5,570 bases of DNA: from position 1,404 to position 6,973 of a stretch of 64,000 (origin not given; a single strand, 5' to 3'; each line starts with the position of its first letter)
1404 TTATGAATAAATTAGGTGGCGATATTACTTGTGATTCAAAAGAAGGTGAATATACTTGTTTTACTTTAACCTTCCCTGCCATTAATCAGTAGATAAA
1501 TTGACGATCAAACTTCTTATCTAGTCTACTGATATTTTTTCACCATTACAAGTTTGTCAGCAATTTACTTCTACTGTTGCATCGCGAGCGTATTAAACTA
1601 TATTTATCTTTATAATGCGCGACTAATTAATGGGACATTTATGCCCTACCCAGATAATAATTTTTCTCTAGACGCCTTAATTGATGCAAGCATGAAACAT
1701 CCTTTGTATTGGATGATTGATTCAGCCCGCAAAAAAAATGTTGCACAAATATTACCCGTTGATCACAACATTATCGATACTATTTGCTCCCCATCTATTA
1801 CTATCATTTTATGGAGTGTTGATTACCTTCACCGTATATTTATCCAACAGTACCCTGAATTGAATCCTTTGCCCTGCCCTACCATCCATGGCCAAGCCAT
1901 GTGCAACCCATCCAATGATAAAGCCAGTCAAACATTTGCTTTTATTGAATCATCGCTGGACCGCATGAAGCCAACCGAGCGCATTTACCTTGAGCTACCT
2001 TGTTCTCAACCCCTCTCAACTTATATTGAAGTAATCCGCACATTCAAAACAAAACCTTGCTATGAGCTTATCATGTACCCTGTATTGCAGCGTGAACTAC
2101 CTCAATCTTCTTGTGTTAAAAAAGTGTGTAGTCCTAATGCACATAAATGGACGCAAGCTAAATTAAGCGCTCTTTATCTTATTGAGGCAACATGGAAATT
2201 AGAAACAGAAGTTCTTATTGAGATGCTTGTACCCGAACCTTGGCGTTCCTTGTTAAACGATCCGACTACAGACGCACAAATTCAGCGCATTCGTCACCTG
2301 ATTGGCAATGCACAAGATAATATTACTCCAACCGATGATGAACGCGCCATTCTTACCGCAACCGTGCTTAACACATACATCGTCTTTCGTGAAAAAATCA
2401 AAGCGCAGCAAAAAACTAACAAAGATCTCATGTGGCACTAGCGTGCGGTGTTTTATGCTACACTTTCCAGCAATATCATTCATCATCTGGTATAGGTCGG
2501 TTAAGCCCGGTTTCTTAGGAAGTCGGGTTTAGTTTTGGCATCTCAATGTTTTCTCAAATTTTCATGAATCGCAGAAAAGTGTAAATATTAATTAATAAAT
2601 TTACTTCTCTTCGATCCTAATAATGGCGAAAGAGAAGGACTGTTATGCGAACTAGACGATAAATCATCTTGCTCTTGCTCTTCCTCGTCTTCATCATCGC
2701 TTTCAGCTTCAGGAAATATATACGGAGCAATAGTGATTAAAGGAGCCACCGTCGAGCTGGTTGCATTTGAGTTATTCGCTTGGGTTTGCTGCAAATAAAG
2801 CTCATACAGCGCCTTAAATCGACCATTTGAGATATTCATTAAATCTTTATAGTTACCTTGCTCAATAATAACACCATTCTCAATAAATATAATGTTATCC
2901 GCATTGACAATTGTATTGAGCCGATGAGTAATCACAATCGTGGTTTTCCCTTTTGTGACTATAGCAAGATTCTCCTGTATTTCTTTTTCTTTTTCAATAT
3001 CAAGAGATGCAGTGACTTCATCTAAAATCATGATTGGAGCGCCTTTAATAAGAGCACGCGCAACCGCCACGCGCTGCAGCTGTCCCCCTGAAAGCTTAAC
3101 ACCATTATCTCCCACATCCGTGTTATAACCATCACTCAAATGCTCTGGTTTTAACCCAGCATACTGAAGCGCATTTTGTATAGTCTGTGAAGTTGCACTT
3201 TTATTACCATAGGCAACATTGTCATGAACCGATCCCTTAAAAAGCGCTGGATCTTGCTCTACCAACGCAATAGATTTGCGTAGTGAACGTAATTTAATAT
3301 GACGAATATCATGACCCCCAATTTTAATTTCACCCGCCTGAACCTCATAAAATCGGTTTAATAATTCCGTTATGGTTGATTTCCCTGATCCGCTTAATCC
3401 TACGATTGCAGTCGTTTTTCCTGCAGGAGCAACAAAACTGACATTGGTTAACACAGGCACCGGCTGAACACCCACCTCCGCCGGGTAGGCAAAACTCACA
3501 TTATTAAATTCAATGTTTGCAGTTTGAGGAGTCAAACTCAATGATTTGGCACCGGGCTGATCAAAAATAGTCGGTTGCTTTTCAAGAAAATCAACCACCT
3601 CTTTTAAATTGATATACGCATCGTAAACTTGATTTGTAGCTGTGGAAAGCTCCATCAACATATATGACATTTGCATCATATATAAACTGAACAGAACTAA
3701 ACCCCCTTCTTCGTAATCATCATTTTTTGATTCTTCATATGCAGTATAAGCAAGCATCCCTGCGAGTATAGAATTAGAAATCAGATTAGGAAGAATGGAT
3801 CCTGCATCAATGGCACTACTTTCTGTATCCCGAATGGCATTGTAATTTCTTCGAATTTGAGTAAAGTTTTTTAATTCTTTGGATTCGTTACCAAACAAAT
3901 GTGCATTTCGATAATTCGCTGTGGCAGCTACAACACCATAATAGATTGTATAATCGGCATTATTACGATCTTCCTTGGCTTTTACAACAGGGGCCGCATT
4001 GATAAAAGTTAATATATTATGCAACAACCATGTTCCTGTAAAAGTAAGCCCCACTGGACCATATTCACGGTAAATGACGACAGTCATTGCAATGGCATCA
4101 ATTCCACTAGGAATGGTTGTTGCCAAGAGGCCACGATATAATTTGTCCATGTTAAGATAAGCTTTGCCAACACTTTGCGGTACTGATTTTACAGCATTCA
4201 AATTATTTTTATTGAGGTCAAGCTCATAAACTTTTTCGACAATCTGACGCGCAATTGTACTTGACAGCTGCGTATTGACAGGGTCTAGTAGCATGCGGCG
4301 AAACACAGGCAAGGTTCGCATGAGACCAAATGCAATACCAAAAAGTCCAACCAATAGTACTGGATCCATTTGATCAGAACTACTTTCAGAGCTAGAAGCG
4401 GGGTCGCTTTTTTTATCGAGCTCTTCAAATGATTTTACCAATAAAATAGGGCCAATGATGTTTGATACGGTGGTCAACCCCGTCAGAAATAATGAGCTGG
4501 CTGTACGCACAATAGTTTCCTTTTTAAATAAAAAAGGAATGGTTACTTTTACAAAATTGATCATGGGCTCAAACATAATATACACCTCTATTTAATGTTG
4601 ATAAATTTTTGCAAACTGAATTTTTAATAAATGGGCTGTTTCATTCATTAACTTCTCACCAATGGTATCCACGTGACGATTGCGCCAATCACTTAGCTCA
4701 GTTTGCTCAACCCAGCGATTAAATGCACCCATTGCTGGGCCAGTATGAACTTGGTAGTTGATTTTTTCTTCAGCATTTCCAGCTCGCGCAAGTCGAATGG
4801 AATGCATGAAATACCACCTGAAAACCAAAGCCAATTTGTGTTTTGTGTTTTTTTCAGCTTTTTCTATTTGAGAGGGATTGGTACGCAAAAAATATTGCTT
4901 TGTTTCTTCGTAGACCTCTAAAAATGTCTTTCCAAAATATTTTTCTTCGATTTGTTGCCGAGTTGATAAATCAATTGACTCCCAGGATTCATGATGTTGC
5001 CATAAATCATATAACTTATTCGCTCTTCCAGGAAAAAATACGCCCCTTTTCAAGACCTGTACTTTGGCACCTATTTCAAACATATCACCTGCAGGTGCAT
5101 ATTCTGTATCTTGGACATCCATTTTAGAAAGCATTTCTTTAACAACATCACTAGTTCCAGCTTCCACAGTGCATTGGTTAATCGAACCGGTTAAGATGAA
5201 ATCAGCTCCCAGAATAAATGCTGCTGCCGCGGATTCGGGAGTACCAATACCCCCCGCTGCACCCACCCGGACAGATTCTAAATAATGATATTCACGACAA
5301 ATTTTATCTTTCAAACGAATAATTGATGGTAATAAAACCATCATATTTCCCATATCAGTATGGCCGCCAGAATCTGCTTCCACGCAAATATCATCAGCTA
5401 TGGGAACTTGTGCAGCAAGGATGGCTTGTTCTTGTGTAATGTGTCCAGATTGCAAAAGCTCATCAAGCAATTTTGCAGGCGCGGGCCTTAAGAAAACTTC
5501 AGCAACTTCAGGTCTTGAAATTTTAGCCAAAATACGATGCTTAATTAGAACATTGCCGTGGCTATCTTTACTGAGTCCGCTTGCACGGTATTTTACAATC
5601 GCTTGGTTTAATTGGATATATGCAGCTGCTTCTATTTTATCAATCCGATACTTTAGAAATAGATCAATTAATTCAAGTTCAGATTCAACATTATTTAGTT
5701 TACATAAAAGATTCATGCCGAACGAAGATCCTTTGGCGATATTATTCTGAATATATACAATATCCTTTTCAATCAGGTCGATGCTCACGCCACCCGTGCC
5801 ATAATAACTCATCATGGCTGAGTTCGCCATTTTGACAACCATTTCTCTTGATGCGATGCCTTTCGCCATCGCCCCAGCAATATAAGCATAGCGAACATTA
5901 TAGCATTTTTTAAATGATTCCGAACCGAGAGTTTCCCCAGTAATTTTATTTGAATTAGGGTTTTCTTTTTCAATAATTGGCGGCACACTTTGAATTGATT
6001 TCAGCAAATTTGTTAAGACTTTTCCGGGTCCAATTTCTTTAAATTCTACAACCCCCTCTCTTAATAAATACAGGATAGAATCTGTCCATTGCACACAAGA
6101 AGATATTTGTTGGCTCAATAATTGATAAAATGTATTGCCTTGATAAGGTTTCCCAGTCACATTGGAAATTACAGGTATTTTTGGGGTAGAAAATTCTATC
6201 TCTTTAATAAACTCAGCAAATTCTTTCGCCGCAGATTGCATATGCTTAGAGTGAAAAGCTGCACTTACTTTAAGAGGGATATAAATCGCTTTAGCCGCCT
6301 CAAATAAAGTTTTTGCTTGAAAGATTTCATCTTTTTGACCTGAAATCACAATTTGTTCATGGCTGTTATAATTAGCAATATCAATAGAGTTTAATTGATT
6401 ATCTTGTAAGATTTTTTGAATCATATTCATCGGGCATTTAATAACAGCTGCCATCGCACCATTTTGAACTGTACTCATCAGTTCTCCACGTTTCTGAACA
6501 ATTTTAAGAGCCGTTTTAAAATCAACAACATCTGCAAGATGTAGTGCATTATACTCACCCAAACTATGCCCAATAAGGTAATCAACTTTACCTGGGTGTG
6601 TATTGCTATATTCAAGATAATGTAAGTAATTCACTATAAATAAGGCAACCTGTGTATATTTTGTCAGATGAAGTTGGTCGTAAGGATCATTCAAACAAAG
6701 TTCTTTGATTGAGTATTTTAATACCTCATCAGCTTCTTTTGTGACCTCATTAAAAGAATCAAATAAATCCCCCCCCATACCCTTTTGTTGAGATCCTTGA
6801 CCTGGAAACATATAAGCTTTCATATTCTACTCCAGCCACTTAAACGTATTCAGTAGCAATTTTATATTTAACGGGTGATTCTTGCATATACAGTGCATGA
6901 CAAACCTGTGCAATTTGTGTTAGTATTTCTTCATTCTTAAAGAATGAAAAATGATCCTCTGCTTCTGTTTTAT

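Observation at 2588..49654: A trans-AT PKS cluster of about 47 kb with a full beta-branching cassette and a dense set of oxygenases, a likely new polyketide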

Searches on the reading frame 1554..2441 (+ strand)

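Call 4: search_protein_families(library=pfam, proteins=[window:1554-2441:+])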
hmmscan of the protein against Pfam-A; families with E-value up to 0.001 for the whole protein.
window:1554-2441:+ (295 aa): 0 families

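Call 22: search_protein_families(library=pfam, proteins=[window:1554-2441:+], max_evalue=1)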
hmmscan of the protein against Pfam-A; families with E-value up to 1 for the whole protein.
window:1554-2441:+ (295 aa): 1 family
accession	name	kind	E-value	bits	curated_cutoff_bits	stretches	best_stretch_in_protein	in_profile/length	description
PF18009.6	Fer4_23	-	0.18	12.7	27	0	71-108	32-69/82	4Fe-4S iron-sulfur cluster binding domain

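Call 68: search_protein_families(library=ncbifam, proteins=[window:1554-2441:+], max_evalue=0.001)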
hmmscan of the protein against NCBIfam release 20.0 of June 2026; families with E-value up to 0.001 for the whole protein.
window:1554-2441:+ (295 aa): 0 families

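Call 95: search_protein_families(library=padloc, proteins=[window:1554-2441:+], max_evalue=0.001)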
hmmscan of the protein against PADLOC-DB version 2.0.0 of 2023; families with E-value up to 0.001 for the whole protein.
window:1554-2441:+ (295 aa): 0 families

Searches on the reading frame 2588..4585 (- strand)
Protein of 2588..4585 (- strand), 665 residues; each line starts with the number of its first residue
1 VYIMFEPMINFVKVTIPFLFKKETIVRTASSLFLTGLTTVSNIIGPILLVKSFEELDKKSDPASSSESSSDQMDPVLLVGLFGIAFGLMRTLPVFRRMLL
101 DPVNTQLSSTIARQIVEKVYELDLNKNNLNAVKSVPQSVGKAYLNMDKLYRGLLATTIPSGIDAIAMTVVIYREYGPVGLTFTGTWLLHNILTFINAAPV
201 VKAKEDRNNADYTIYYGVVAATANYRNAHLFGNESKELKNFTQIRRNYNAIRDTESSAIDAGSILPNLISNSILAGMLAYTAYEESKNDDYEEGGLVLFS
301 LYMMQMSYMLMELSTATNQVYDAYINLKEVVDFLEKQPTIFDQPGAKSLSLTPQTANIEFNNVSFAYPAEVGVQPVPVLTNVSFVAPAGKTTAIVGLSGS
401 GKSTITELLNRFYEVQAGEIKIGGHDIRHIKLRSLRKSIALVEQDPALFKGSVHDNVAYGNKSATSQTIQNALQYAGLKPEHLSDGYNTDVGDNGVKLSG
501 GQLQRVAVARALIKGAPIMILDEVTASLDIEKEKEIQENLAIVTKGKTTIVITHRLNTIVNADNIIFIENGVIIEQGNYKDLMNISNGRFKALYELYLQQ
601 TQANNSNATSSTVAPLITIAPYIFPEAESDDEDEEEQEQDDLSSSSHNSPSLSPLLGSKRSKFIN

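Call 3: search_protein_families(library=pfam, proteins=[window:2588-4585:-])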
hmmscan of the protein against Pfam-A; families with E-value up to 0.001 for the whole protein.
window:2588-4585:- (665 aa): 3 families
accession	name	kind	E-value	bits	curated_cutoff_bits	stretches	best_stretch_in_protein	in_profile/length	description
PF00005.33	ABC_tran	-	1.4e-30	107.1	25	1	379-526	1-137/137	ABC transporter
PF02463.25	SMC_N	-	3.5e-12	46.6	40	1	457-568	111-211/220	RecF/RecN/SMC N terminal domain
PF00664.28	ABC_membrane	-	0.00026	21.2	28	1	32-307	5-271/274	ABC transporter transmembrane region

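Call 68: search_protein_families(library=ncbifam, proteins=[window:2588-4585:-], max_evalue=0.001)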
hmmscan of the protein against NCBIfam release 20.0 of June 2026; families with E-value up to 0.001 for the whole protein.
window:2588-4585:- (665 aa): 190 families (the best 25 are shown)
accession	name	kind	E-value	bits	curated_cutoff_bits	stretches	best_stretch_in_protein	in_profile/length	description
TIGR02203.1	MsbA_lipidA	equivalog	4.1e-94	316.1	602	1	74-598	52-570/572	lipid A export permease/ATP-binding protein MsbA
TIGR02204.1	MsbA_rel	hypoth_equivalog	1.2e-81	275.1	780.4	1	231-593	213-571/576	ABC transporter, permease/ATP-binding protein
TIGR00958.1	3a01208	subfamily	3.9e-81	273.3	874.6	1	230-586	355-704/711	antigen peptide transporter 2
NF010178.0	PRK13657.1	equivalog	2.2e-78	264.2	733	1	294-602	273-575/588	glucan ABC transporter ATP-binding protein/ permease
NF045513.1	HepA_fam_ABC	equivalog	1.6e-76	258.1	725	1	225-589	243-601/610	heterocyst formation ABC transporter subunit HepA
NF008381.0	PRK11176.1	equivalog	2.9e-74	250.5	867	1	229-599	218-581/582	lipid A ABC transporter ATP-binding protein/permease MsbA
TIGR01846.1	type_I_sec_HlyB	subfamily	8.6e-69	232.5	725.55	1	290-595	391-690/694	type I secretion system permease/ATPase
NF008364.0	PRK11160.1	equivalog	5e-65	220.2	630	1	146-593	130-571/575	heme ABC transporter ATP-binding protein/permease CydC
NF052233.1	CphA_assoc_ABC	equivalog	1e-64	219.2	880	1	226-608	380-754/766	cyanophycin metabolism-associated ABC transporter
TIGR01192.1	chvA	subfamily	2.5e-64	217.9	585.4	1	294-595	273-568/585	glucan export ABC transporter ATP-binding protein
TIGR02857.1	CydD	equivalog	4.8e-64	217.2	435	1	323-566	290-527/529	thiol reductant ABC exporter subunit CydD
TIGR03375.1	type_I_sec_LssB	subfamily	6.2e-64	216.5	693.1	1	91-583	204-689/696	type I secretion system permease/ATPase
TIGR03796.1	NHLM_micro_ABC1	equivalog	1.7e-63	215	853.3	1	76-593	195-708/710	NHLP family bacteriocin export ABC transporter peptidase/permease/ATPase subunit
TIGR02868.1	CydC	equivalog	1.1e-59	202.5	329.05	1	176-556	153-530/530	thiol reductant ABC exporter subunit CydC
NF008056.1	PRK10790.1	equivalog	2.2e-58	198.2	746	1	267-601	257-579/584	SmdB family multidrug efflux ABC transporter permease/ATP-binding protein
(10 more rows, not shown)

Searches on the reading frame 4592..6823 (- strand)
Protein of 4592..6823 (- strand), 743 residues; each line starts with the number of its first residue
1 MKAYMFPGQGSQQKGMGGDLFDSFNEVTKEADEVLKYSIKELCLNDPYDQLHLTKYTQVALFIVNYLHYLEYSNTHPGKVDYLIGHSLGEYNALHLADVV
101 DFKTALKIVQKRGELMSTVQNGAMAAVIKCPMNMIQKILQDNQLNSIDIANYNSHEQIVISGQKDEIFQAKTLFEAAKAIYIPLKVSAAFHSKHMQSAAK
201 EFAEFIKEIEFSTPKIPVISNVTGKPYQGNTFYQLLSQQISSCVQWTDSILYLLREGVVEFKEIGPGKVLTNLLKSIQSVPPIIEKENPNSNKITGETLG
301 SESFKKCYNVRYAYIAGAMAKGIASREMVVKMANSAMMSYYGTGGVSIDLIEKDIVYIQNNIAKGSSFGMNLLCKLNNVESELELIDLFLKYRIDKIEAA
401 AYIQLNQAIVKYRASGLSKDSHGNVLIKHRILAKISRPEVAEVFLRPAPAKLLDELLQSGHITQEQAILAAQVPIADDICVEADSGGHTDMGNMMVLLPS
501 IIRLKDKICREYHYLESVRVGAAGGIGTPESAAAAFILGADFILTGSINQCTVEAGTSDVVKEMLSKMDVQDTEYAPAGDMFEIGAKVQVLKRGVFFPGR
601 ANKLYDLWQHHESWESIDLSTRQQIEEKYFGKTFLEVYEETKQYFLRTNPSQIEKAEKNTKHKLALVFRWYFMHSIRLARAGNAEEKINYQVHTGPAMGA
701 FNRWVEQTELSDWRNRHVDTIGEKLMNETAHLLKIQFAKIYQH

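Call 3: search_protein_families(library=pfam, proteins=[window:4592-6823:-])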
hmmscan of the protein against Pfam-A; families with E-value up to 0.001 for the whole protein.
window:4592-6823:- (743 aa): 3 families
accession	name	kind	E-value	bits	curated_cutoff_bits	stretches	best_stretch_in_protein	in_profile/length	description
PF00698.26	Acyl_transf_1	-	7.4e-34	118.1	32.7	1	4-274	2-275/319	Acyl transferase domain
PF21607.2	FabD_helical_ins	-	3.5e-29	101.3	27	1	611-690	1-80/80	[Acyl-carrier-protein] S-malonyltransferase, inserted helical domain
PF03060.21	NMO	-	1.2e-07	31.8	28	1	315-574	14-250/331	Nitronate monooxygenase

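Call 68: search_protein_families(library=ncbifam, proteins=[window:4592-6823:-], max_evalue=0.001)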
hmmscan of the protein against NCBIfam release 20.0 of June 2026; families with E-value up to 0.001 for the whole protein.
window:4592-6823:- (743 aa): 10 families
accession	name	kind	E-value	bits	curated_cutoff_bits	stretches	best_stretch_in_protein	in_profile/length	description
TIGR02814.1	pfaD_fam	subfamily_domain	1.9e-203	676.2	449.25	1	295-734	2-442/444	PfaD family polyunsaturated fatty acid/polyketide biosynthesis protein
TIGR00128.1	fabD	equivalog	1.1e-94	317.2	260.9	1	2-278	3-287/290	ACP S-malonyltransferase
TIGR03131.1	malonate_mdcH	equivalog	6.1e-49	167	297.9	1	3-285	2-283/297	malonate decarboxylase subunit epsilon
NF045894.1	PKS_plus_SDR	equivalog_domain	1.7e-47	161.9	1740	1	3-278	533-815/1515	type I polyketide synthase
TIGR02813.1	omega_3_PfaA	subfamily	1.2e-30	105.2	1010.1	1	49-277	645-879/2582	polyketide-type polyunsaturated fatty acid synthase PfaA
NF037940.1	PKS_MbtD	equivalog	1.6e-17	62.9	1150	1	2-265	92-361/978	mycobactin polyketide synthase MbtD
NF040607.1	mycolic_Pks13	equivalog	4.2e-15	54.3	2100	1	3-269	666-945/1680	polyketide synthase Pks13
NF041183.1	Pks2_ls1_myc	equivalog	4.7e-13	46.9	2400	1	4-274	535-810/2086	sulfolipid-1 biosynthesis phthioceranic/hydroxyphthioceranic acid synthase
NF037941.1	PKS_NbtC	equivalog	9.2e-11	40.4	1150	1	3-224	98-329/1027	nocobactin polyketide synthase NbtC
TIGR03151.1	enACPred_II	equivalog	5.6e-08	32.4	453.1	1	483-592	138-232/307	enoyl-[acyl-carrier-protein] reductase FabK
